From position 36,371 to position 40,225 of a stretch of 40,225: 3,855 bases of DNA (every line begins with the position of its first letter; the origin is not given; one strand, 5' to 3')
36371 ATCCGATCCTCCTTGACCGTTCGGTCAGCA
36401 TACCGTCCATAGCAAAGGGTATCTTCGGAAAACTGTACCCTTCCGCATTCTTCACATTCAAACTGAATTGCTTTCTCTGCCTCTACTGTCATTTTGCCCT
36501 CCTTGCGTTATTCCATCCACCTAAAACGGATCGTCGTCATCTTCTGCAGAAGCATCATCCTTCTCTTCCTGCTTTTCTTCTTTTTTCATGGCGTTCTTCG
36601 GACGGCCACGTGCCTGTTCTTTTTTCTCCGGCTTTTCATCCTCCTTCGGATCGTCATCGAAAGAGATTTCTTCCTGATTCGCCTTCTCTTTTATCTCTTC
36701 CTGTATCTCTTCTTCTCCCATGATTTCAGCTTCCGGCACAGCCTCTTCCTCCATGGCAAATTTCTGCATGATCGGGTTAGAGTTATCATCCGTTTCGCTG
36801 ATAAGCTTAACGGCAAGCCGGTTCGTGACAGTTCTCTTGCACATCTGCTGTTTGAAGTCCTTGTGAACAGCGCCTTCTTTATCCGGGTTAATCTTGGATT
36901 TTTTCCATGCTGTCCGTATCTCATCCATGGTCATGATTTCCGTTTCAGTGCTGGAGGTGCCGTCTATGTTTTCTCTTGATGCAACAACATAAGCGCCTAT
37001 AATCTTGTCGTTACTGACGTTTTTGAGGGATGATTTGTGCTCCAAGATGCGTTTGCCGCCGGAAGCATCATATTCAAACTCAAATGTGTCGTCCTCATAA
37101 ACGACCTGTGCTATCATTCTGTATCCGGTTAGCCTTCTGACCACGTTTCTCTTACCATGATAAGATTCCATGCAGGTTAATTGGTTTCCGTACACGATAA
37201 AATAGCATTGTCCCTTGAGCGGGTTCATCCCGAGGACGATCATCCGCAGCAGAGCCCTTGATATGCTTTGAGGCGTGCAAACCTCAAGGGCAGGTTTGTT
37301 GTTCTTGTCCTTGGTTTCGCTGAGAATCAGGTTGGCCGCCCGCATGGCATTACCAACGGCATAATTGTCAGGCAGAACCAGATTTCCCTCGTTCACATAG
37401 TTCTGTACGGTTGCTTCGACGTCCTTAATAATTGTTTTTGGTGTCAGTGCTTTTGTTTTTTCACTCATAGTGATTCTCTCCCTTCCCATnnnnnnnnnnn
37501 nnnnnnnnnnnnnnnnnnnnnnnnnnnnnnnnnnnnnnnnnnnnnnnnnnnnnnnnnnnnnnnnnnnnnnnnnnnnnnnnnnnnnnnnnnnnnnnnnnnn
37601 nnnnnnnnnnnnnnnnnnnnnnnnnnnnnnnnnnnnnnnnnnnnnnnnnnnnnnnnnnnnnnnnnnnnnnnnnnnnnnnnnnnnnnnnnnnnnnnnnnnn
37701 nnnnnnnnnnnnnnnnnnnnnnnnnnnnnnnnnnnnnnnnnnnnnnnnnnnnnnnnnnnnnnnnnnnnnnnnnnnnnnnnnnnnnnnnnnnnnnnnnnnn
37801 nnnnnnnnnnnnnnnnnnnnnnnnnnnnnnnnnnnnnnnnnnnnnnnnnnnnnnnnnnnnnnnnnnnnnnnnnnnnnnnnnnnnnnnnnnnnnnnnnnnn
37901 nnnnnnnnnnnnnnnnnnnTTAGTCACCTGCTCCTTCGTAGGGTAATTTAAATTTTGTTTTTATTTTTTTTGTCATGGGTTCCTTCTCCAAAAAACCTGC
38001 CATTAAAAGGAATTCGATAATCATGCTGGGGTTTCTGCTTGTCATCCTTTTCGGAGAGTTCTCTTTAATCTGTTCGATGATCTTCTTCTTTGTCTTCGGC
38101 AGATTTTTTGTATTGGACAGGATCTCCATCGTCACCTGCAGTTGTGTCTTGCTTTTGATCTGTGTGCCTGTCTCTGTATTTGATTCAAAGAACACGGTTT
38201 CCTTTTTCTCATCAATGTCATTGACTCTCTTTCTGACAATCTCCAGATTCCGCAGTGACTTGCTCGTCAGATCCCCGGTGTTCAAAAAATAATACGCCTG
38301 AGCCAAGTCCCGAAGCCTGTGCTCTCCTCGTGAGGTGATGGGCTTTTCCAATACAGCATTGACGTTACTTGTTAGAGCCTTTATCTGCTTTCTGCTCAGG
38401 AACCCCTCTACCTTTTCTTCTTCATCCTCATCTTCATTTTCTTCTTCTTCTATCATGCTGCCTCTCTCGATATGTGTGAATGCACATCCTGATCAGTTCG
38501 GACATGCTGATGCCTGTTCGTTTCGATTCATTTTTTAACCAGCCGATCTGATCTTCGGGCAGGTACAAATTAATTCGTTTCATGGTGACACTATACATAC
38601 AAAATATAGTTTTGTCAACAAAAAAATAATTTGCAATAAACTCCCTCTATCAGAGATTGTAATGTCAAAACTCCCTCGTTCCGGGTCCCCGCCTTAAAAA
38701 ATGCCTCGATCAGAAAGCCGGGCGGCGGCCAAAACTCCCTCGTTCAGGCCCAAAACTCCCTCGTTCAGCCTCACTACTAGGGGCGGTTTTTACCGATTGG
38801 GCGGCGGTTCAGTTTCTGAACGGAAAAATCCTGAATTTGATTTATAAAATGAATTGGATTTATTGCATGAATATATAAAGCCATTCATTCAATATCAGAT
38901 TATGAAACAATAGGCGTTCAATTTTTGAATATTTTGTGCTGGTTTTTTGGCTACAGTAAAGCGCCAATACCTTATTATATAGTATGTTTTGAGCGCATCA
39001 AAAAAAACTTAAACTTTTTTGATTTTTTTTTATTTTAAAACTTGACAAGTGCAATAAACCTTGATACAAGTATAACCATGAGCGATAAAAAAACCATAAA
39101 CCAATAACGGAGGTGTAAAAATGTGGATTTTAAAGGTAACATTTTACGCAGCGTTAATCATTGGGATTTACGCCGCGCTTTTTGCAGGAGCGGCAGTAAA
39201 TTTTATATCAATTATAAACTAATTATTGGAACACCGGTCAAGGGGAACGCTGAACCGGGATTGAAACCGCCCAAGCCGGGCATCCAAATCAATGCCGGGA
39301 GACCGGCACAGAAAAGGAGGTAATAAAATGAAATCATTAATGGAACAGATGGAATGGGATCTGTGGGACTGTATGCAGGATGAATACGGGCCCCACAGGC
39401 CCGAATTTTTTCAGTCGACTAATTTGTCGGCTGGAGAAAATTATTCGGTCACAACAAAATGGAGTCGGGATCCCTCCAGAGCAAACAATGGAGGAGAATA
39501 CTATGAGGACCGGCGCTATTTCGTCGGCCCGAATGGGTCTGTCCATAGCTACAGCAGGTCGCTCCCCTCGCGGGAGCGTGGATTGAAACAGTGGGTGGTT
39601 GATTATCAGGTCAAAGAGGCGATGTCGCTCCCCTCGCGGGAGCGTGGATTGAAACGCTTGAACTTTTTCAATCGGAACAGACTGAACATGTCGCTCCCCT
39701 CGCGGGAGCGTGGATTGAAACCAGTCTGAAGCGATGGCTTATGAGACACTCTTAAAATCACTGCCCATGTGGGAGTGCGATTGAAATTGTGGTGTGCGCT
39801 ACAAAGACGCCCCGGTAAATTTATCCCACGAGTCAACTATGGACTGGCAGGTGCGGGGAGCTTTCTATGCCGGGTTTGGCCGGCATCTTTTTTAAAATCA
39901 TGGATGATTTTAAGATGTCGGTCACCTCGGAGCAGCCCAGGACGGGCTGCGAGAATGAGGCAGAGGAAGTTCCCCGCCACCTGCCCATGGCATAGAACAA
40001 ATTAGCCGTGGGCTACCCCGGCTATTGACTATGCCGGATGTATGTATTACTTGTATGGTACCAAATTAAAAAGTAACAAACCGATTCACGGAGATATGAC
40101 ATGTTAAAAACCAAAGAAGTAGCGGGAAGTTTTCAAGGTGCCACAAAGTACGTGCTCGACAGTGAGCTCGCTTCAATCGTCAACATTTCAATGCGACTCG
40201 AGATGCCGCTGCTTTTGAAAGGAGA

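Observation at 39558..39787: Cas-less type I-C-like CRISPR mini-array at the end of the phage, inside its own promoter-terminator unit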

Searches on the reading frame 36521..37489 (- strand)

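Call 11: search_protein_families(library=phrogs, proteins=[window:36521-37489:-], max_evalue=0.001)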
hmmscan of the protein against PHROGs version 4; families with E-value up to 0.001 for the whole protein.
window:36521-37489:- (322 aa): 3 families
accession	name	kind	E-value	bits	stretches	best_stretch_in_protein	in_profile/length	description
phrog_148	-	DNA, RNA and nucleotide metabolism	7.3e-51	174.9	1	8-308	15-295/387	RecT-like ssDNA annealing protein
phrog_18803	-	unknown function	4.2e-11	44.3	1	186-310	1-120/126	-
phrog_34786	-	unknown function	0.00096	20.3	0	44-104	45-107/116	-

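Call 14: search_protein_families(library=pfam, proteins=[window:36521-37489:-], max_evalue=0.01)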
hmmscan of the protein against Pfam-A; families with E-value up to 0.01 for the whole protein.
window:36521-37489:- (322 aa): 1 family
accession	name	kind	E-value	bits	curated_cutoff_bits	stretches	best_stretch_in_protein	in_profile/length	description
PF03837.19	RecT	-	1.6e-32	113.2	24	1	59-254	14-188/198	RecT family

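Call 73: search_protein_families(library=ncbifam, proteins=[window:36521-37489:-], max_evalue=0.00001)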
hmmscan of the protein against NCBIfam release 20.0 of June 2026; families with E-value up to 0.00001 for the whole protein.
window:36521-37489:- (322 aa): 2 families
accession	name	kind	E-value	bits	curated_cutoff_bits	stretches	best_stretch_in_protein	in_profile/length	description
NF007351.0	PRK09846.1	equivalog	1.3e-14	54.3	296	1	16-261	17-261/275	recombination protein RecT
TIGR00616.1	rect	subfamily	5.8e-14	52.4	52.65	1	16-226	20-225/242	recombinase, phage RecT family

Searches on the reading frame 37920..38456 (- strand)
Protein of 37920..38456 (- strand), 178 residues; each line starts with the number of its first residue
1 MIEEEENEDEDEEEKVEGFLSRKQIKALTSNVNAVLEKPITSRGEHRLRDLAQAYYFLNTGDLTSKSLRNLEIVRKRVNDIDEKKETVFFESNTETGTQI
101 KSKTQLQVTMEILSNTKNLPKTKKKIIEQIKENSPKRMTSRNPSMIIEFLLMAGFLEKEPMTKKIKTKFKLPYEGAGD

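Call 11: search_protein_families(library=phrogs, proteins=[window:37920-38456:-], max_evalue=0.001)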
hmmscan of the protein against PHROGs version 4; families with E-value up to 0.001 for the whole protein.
window:37920-38456:- (178 aa): 0 families

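Call 13: find_encoding_contigs(protein=window:37920-38456:-, flank=10000, max_places=10)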
Protein window:37920-38456:- (178 aa): 3 contigs read that carry it; 2 places shown.
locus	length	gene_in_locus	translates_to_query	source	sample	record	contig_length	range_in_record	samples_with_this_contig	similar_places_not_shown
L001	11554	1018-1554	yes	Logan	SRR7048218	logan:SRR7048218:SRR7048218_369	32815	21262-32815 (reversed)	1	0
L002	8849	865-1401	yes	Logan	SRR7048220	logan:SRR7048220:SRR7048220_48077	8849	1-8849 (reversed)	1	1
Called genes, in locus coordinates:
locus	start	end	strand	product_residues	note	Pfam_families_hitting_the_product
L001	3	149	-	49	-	?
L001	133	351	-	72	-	-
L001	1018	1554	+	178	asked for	-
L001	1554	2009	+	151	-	-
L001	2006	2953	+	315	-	PF03837:RecT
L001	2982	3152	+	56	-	-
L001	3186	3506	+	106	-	-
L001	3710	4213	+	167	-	-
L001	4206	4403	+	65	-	-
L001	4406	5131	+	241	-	-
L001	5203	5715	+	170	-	-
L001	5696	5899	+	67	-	-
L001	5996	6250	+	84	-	-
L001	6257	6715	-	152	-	-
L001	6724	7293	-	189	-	-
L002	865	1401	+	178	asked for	-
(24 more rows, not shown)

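Call 14: search_protein_families(library=pfam, proteins=[window:37920-38456:-], max_evalue=0.01)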
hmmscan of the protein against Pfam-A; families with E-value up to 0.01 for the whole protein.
window:37920-38456:- (178 aa): 0 families

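Call 22: find_related_loci(query=window:37920-38456:-, collection=viral_contigs, flank=10000)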
Query window:37920-38456:- (178 aa) in viral_contigs; peptide patterns used: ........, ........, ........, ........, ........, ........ (x = any residue, [..] = any of these).
10 stretches matched a pattern, but none encodes a relative of the query by tblastn (E <= 1e-3).

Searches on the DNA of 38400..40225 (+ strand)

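Call 21: search_dna_similar(query=window:38400-40225:+, collection=phages, mode=distant, max_evalue=0.01)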
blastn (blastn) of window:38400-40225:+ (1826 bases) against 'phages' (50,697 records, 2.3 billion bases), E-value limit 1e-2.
Records with a match: 1; places in all: 1; records where one place covers at least 80% of the query: 0.
Best place of each record, by identity: 90-95% 1.
By first word of the organism name: Bacteriophage 1.
By host as written in the record: - 1.
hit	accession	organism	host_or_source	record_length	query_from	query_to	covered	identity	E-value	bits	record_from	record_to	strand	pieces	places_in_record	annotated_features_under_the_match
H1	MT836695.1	Bacteriophage sp.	human fecal samples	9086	1158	1325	4%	92.5%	4e-3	101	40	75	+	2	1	record has no annotation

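Call 23: get_annotated_region(hit=H1, flank=3000)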
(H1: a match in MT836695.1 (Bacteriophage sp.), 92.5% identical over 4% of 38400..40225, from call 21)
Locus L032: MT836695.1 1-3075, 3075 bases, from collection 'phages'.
description: UNVERIFIED: Bacteriophage sp. clone scaffold_2851 genomic sequence.
organism: Bacteriophage sp. (NCBI taxid 38018)
taxonomy: Viruses
host: -; source: human fecal samples; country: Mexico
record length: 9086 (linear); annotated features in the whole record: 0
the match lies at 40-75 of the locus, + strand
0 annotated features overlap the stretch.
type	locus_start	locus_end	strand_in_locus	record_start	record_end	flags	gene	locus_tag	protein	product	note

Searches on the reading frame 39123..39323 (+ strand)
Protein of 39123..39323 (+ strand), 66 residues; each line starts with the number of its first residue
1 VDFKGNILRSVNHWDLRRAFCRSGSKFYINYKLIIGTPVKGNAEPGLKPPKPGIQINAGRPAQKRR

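Call 38: find_encoding_contigs(protein=window:39123-39323:+, flank=10000, max_places=10)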
Protein window:39123-39323:+ (66 aa): 2 contigs read that carry it; 1 place shown.
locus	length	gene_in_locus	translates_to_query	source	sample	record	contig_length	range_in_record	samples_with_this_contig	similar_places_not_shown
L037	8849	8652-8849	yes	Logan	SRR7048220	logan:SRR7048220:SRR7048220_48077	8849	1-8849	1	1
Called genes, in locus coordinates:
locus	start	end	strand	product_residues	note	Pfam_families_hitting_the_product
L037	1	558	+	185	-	?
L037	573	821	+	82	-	-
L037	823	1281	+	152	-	-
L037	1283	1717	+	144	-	PF18925:DUF5675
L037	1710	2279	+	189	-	-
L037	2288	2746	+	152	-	-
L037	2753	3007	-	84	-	-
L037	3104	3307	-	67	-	-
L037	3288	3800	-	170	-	-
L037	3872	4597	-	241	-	-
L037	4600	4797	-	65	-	-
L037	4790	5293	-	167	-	-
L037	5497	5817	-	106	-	-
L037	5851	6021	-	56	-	-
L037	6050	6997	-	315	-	PF03837:RecT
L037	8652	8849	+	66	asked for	?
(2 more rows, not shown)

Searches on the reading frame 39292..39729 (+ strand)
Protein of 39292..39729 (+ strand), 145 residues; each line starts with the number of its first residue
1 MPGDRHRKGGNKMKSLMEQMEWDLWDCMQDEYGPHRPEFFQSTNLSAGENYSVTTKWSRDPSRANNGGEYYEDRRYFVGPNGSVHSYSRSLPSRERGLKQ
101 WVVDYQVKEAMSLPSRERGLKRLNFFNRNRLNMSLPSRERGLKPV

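Call 11: search_protein_families(library=phrogs, proteins=[window:39328-39726:+], max_evalue=0.001)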
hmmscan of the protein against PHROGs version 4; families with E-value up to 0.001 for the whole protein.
window:39328-39726:+ (133 aa): 0 families

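Call 14: search_protein_families(library=pfam, proteins=[window:39328-39726:+], max_evalue=0.01)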
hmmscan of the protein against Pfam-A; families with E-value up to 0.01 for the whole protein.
window:39328-39726:+ (133 aa): 0 families

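Call 16: find_encoding_contigs(protein=window:39292-39729:+, flank=10000, max_places=10)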
Protein window:39292-39729:+ (145 aa): no gene with exactly this product is on record in the collection.

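Call 37: find_encoding_contigs(protein=window:39328-39729:+, flank=10000, max_places=10)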
Protein window:39328-39729:+ (133 aa): no gene with exactly this product is on record in the collection.

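Call 39: search_protein_representatives(protein=window:39328-39726:+)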
Query: 133 residues. Proteins with E-value up to 0.001 (for the whole library): 981; up to 1e-10: 106; up to 1e-30: 1. The best 150 are listed.
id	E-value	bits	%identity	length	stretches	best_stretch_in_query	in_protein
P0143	1.6e-86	303.8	100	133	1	1-133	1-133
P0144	1.0e-25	107.0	62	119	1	1-79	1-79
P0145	2.3e-24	102.6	57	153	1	1-102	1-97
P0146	1.0e-21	94.0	53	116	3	70-132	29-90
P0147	1.6e-21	93.4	57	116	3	77-131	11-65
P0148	8.2e-21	91.1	52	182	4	76-131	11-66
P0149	2.4e-20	89.6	56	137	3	77-132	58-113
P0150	5.0e-18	82.1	57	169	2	73-131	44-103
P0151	9.7e-18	81.1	50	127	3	75-131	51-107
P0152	2.6e-17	79.7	48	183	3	74-131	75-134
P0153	1.2e-16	77.6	62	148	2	78-132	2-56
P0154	1.3e-16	77.4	59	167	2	77-132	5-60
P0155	3.2e-16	76.2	55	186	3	78-131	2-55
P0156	4.1e-16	75.9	61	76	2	77-132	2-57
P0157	4.4e-16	75.8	52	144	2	77-133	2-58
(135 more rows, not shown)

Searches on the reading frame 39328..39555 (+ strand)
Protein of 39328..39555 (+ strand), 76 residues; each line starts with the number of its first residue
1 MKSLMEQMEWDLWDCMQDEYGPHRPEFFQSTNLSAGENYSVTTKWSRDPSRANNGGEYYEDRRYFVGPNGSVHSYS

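Call 42: find_related_loci(query=A1, collection=viral_contigs, flank=10000)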
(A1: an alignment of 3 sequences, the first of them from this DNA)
Query A1 (76 aa) in viral_contigs; peptide patterns used: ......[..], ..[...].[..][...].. (x = any residue, [..] = any of these).
77 stretches matched a pattern; 2 encode a relative of the query (tblastn E <= 1e-3); 2 distinct loci.
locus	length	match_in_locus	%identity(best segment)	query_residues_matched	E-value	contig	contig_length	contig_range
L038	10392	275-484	51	1-72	7e-20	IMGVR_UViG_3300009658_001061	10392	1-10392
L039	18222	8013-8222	51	1-72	7e-20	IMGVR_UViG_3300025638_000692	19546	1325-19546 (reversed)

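Call 43: find_homologous_proteins(query=A1, max_evalue=0.001)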
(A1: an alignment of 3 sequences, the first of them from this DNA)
Query A1 (3 sequences) (76 aa, profile of the alignment): 18 proteins with E <= 0.001 among 322 candidates.
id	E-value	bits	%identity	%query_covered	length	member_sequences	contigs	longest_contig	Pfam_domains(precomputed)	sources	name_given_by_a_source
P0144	5.9e-68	244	64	99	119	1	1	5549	-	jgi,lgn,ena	-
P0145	3.4e-63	229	64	99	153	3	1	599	-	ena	-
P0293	2.4e-55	204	76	99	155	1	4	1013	-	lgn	-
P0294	6.5e-46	173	67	99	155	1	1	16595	-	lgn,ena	-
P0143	1.2e-42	163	100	100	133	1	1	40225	-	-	-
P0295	1.1e-23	101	49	84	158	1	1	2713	-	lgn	-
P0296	7.3e-19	86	53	95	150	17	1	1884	-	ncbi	-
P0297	7.6e-19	86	49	95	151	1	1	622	-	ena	-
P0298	2.1e-17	81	50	95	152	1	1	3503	-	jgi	jgi:hypothetical protein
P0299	5.9e-17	80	53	95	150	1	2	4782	-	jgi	jgi:hypothetical protein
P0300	1.6e-13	69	37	92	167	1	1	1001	-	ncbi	-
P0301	1.9e-12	65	36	99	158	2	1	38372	-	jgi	jgi:hypothetical protein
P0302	2.6e-12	65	43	84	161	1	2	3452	-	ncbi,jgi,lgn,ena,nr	ncbi:hypothetical protein KJ590_03495 [Patescibacteria group bacterium]|nr:hypothetical protein [Pat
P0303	2.7e-12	65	34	99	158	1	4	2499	-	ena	-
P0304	7.4e-11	60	36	93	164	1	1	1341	-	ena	-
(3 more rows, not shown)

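Call 44: find_encoding_contigs(protein=P0294, flank=10000, max_places=4)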
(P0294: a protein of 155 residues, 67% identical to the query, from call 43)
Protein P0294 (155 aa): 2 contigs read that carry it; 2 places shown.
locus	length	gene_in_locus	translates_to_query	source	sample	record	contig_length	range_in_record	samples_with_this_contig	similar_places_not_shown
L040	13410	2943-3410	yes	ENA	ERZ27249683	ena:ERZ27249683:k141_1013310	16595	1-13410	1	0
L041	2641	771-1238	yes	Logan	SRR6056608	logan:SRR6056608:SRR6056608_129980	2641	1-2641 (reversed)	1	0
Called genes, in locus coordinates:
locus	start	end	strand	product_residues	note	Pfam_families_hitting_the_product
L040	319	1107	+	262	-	-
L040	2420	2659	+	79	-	-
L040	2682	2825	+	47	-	-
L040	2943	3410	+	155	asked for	-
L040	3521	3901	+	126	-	-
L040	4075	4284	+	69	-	-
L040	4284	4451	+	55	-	-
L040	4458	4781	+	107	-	-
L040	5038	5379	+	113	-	-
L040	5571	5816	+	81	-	-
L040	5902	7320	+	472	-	-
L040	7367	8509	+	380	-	PF10926:DUF2800, PF12705:PDDEXK_1 (faint)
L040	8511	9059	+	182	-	-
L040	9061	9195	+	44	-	-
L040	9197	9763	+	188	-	PF10991:Enc34_ssDNA-bd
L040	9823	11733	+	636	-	PF00476:DNA_pol_A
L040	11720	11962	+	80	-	-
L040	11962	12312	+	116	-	-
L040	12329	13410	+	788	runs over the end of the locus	PF08707:PriCT_2, PF05272:VapE-like_dom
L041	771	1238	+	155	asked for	-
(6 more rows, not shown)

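Call 45: find_encoding_contigs(protein=P0293, flank=10000, max_places=6)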
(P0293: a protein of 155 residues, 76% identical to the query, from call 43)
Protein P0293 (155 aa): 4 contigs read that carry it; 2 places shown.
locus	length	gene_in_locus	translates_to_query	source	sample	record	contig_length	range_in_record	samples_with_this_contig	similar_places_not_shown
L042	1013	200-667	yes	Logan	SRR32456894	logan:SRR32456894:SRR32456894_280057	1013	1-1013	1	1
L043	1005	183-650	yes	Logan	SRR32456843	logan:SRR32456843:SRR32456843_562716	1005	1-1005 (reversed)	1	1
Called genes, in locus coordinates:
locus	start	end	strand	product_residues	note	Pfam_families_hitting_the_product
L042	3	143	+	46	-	?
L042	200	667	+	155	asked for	-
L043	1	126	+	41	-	?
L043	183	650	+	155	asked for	-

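Call 60: search_protein_families(library=pfam, proteins=[P0293, P0294], max_evalue=0.001)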
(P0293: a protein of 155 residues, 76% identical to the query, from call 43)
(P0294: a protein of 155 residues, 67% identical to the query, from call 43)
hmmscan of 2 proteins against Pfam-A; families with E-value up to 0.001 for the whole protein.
P0293 (155 aa): 0 families

P0294 (155 aa): 0 families

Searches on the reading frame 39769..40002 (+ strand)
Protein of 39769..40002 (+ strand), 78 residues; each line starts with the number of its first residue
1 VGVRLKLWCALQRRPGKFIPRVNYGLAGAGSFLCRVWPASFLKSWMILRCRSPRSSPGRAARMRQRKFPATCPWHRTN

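Call 66: find_encoding_contigs(protein=window:39769-40002:+, flank=10000, max_places=6)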
Protein seq(78 aa) (78 aa): no gene with exactly this product is on record in the collection.

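Call 67: list_cluster_members(proteins=[window:39769-40002:+, window:39836-40000:-, window:39867-39992:+, window:39900-39992:+, window:39904-40002:+, window:39836-39988:-, window:40101-40223:+, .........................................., window:39609-39836:-, window:39121-39219:+])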
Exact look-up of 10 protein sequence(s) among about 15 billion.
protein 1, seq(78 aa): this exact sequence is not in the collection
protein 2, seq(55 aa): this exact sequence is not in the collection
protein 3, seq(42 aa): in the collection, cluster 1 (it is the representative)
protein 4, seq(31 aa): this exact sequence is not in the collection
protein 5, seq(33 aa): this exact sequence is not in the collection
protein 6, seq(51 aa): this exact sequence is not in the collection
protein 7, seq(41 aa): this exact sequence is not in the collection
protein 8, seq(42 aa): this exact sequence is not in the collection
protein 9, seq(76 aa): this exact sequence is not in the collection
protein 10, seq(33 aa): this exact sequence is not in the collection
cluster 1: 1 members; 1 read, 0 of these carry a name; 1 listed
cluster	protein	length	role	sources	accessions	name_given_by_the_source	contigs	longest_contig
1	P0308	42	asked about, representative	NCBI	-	-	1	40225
